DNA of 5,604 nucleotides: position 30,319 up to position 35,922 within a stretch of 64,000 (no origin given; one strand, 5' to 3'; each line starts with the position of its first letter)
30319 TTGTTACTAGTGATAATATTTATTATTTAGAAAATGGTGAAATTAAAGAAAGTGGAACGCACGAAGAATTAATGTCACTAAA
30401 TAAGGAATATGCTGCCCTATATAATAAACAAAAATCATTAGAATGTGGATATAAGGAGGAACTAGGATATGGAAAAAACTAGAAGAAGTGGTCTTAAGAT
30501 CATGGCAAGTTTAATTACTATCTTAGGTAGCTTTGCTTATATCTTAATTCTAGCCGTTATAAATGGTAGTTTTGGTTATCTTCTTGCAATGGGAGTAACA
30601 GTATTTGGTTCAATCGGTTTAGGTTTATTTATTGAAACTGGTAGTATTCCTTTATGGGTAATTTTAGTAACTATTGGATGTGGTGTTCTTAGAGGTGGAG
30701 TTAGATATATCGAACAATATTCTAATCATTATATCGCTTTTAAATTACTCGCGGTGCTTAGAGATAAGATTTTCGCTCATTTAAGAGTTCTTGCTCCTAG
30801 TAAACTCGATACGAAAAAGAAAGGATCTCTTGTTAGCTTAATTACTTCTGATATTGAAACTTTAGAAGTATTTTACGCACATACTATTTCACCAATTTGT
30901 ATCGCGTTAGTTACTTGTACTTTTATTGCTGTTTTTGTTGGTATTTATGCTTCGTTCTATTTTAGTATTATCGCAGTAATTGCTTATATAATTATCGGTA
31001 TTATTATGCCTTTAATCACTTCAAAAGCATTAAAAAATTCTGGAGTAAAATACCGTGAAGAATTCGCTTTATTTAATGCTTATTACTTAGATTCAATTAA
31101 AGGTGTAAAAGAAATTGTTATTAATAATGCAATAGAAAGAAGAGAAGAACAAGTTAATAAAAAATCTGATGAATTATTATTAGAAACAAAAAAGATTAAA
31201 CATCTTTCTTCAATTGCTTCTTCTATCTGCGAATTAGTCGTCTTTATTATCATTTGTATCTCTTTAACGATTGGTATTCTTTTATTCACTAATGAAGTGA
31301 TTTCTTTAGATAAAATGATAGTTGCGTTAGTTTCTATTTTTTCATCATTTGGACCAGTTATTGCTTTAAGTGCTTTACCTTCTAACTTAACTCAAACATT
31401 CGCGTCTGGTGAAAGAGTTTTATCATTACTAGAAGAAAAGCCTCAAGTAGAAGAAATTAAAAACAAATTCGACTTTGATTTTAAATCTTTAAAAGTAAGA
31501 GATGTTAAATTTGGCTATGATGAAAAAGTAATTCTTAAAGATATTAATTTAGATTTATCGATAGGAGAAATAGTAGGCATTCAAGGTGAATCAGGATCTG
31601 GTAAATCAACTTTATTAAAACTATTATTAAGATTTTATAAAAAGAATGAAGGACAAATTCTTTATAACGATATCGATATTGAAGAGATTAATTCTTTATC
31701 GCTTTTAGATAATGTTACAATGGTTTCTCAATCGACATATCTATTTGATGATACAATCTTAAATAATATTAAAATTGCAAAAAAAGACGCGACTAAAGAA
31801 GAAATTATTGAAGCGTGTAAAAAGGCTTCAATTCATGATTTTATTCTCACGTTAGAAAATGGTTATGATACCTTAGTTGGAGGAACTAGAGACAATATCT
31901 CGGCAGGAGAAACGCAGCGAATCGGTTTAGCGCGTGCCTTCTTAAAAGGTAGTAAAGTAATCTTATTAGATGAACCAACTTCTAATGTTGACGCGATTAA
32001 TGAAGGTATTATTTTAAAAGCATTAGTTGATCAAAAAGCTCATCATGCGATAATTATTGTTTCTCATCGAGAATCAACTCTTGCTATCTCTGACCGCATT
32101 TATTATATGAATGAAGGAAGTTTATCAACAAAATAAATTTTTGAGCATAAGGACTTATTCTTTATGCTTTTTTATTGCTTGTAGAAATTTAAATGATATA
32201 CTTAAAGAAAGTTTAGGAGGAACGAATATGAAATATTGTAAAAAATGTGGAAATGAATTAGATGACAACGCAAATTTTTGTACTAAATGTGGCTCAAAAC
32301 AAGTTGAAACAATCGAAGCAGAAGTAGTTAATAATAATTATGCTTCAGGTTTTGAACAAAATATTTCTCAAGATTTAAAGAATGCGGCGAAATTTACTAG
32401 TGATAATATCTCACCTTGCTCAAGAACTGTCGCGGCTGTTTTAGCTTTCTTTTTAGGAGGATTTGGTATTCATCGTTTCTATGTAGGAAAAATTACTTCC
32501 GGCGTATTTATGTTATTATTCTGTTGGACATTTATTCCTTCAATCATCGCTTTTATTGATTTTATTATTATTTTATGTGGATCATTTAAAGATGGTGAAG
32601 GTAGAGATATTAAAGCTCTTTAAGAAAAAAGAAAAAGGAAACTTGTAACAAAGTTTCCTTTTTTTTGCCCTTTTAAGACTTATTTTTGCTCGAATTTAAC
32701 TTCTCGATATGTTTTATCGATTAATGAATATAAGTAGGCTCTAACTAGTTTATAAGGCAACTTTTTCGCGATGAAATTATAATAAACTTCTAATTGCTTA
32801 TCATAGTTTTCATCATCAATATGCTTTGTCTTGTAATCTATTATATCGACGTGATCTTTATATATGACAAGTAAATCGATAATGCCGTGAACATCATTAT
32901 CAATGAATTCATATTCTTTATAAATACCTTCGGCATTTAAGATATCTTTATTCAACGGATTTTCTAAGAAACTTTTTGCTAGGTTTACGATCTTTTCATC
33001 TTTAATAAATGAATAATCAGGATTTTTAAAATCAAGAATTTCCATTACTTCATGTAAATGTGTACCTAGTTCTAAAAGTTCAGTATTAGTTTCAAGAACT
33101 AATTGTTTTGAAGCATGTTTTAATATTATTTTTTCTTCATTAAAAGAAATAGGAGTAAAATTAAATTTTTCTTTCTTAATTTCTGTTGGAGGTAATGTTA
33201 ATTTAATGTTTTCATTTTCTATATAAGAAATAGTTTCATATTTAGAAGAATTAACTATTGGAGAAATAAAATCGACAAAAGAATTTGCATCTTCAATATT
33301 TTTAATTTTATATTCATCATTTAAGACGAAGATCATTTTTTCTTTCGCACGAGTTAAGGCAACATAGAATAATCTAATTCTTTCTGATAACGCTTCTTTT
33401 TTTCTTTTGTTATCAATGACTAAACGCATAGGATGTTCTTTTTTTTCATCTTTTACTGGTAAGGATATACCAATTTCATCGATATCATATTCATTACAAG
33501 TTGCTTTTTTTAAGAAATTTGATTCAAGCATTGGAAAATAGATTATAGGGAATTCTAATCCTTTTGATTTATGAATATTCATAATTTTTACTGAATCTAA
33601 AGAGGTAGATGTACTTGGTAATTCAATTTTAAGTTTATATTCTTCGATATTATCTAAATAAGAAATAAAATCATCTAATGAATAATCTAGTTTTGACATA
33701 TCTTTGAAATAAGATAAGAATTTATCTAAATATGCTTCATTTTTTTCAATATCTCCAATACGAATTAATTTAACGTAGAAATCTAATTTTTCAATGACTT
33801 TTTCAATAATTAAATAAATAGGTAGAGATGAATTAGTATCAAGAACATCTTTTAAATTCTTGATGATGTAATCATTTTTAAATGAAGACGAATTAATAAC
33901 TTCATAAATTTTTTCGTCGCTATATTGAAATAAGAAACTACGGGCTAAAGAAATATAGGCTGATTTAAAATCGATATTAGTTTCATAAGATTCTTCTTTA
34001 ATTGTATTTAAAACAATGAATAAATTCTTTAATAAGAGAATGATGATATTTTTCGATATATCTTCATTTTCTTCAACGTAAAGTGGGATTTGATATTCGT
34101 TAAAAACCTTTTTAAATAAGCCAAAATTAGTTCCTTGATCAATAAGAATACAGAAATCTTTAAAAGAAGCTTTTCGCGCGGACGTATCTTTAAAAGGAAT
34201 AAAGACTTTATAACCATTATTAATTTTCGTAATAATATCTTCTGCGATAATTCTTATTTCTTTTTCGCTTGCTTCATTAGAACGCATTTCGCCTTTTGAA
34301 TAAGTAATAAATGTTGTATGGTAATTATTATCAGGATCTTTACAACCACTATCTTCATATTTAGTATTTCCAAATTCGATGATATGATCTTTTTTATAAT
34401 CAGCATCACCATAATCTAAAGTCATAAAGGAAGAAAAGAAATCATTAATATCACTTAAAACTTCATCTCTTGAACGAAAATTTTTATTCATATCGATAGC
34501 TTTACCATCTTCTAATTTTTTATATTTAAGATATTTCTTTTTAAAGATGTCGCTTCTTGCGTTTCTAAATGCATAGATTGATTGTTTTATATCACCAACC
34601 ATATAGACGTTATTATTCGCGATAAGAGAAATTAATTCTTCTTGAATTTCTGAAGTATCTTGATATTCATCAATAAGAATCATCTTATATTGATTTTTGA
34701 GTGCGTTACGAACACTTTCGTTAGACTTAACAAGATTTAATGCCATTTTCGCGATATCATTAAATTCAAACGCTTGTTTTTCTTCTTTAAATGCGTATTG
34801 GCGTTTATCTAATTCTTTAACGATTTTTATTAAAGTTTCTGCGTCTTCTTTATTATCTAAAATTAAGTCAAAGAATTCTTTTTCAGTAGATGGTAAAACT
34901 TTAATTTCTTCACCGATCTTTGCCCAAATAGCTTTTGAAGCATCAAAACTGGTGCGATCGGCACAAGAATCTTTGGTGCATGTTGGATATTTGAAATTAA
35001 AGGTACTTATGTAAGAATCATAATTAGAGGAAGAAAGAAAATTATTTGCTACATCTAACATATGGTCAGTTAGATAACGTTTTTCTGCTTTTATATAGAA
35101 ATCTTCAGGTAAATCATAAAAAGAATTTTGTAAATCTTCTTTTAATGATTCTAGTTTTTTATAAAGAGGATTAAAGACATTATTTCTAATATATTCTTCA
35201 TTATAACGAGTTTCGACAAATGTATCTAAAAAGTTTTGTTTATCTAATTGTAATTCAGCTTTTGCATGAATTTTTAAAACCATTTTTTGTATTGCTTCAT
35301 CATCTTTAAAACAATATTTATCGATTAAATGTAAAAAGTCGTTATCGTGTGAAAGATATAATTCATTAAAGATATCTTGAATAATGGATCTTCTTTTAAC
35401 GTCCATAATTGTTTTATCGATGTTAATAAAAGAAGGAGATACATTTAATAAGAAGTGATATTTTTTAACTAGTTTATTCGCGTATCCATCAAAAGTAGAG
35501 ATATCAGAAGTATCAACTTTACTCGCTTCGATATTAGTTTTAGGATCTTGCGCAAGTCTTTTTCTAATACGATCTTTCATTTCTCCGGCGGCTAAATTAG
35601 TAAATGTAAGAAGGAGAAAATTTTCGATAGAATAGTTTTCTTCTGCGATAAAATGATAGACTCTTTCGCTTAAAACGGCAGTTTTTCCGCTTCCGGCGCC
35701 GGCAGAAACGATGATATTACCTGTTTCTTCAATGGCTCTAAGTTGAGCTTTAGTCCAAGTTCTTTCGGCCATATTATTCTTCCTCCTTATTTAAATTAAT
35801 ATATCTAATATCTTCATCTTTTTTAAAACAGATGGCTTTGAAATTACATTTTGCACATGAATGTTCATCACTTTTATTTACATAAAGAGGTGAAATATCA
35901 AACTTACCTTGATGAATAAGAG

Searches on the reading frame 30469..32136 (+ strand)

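Call 26: search_protein_families(library=pfam, proteins=[window:30469-32136:+], max_evalue=0.001)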
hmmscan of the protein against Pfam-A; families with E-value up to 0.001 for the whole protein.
window:30469-32136:+ (555 aa): 4 families
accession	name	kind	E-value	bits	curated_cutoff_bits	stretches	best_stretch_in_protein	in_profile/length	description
PF00005.33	ABC_tran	-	2.3e-29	103.2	25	1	356-505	1-137/137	ABC transporter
PF00664.28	ABC_membrane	-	3.9e-18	66.5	28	1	46-292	37-269/274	ABC transporter transmembrane region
PF20720.3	nSTAND3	-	2.4e-05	24.5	27.2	1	368-462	19-110/155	Novel STAND NTPase 3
PF02463.25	SMC_N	-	0.00056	19.8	40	0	432-547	109-211/220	RecF/RecN/SMC N terminal domain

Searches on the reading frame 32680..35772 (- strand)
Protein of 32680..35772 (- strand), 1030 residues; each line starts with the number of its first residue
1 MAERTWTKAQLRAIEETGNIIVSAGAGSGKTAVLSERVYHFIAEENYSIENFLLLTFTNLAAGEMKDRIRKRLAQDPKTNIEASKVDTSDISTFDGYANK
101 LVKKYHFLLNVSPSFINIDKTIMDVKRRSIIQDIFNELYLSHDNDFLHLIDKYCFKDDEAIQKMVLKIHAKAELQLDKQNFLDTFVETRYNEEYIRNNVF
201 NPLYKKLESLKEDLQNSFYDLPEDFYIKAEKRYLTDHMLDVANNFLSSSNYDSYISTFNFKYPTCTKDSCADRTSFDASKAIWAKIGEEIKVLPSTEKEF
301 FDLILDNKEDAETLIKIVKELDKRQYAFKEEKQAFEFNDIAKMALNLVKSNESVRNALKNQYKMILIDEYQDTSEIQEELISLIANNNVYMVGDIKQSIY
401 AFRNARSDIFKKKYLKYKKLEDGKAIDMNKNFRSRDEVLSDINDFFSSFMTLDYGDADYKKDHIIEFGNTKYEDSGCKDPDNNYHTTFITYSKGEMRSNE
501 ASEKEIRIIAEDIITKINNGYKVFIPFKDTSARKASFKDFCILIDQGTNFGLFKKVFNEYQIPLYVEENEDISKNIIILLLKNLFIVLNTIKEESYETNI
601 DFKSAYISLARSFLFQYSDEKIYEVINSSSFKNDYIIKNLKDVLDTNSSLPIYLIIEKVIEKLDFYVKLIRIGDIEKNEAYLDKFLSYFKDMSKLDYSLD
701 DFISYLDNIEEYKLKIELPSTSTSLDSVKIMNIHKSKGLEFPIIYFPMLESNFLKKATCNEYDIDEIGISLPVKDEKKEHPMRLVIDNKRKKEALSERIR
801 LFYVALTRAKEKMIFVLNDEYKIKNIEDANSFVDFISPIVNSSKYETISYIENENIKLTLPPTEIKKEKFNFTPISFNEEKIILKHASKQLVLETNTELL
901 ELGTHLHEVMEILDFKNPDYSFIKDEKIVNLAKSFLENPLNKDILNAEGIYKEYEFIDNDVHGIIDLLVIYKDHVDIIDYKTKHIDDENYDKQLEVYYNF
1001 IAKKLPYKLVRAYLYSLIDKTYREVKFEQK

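Call 26: search_protein_families(library=pfam, proteins=[window:32680-35772:-], max_evalue=0.001)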
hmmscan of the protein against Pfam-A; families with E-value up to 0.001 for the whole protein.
window:32680-35772:- (1030 aa): 7 families
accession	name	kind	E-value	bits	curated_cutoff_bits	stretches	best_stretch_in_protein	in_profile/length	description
PF00580.27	UvrD-helicase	-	3.1e-53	181.6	23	1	6-416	1-269/271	UvrD/REP helicase N-terminal domain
PF13361.12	UvrD_C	-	3.3e-18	66.7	25.6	1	426-817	1-347/350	UvrD-like helicase C-terminal domain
PF13245.12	AAA_19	-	4.5e-18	66.1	25.1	1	15-403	9-134/134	AAA domain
PF13538.12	UvrD_C_2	-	2e-08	34.4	27.4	0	795-816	31-52/52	UvrD-like helicase C-terminal domain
PF01443.25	Viral_helicase1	-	6.3e-08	33.2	21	0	352-406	48-105/228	Viral superfamily 1 RNA helicase core domain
PF13604.12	AAA_30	-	0.00024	21.3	27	0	18-68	19-65/191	AAA domain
PF12705.13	PDDEXK_1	-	0.00046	20.6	22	0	953-1016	114-188/247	PD-(D/E)XK nuclease superfamily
